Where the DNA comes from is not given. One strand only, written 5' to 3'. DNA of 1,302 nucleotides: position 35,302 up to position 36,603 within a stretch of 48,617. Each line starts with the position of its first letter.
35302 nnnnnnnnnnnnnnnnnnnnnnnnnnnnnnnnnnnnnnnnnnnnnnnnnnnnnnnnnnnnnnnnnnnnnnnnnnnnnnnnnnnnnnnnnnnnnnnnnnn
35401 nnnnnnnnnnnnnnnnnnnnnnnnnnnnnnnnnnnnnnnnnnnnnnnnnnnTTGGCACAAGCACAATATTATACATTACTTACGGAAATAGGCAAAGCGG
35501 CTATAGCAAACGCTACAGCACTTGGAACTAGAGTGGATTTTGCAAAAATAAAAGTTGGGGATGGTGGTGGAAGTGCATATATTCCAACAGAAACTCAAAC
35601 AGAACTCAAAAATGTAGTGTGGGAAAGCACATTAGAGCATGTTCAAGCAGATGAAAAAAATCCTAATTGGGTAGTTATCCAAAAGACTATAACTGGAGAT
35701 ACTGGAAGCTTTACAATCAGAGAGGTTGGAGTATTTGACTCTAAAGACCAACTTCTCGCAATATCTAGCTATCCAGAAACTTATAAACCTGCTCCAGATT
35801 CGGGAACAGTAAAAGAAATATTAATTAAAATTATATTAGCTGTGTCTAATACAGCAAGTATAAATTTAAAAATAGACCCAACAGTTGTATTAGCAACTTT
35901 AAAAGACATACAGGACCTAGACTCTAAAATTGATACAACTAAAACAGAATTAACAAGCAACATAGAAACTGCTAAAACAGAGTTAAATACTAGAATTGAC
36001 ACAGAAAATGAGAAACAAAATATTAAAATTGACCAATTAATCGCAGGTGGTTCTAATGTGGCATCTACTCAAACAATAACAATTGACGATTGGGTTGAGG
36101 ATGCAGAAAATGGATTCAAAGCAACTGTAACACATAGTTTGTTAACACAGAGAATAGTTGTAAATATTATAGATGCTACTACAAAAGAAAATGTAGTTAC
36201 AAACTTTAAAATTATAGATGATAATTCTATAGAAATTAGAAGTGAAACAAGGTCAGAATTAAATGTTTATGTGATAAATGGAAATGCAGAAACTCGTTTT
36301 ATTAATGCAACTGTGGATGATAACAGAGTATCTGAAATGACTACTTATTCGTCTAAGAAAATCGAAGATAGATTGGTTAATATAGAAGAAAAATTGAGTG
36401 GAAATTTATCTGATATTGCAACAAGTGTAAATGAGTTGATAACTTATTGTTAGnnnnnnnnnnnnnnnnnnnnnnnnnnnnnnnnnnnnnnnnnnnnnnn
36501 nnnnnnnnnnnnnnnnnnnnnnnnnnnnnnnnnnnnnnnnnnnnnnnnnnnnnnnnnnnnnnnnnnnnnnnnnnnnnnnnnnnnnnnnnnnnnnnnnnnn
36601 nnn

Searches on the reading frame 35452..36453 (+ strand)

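Call 93: search_protein_families(library=pfam, proteins=[window:35452-36453:+], max_evalue=0.001)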
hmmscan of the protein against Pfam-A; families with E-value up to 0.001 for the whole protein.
window:35452-36453:+ (333 aa): 1 family
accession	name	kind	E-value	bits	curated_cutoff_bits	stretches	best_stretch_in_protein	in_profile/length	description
PF12571.13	Phage_tail_fib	-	1.1e-54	185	23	1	4-150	3-149/150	Phage tail-collar fibre protein, N-terminal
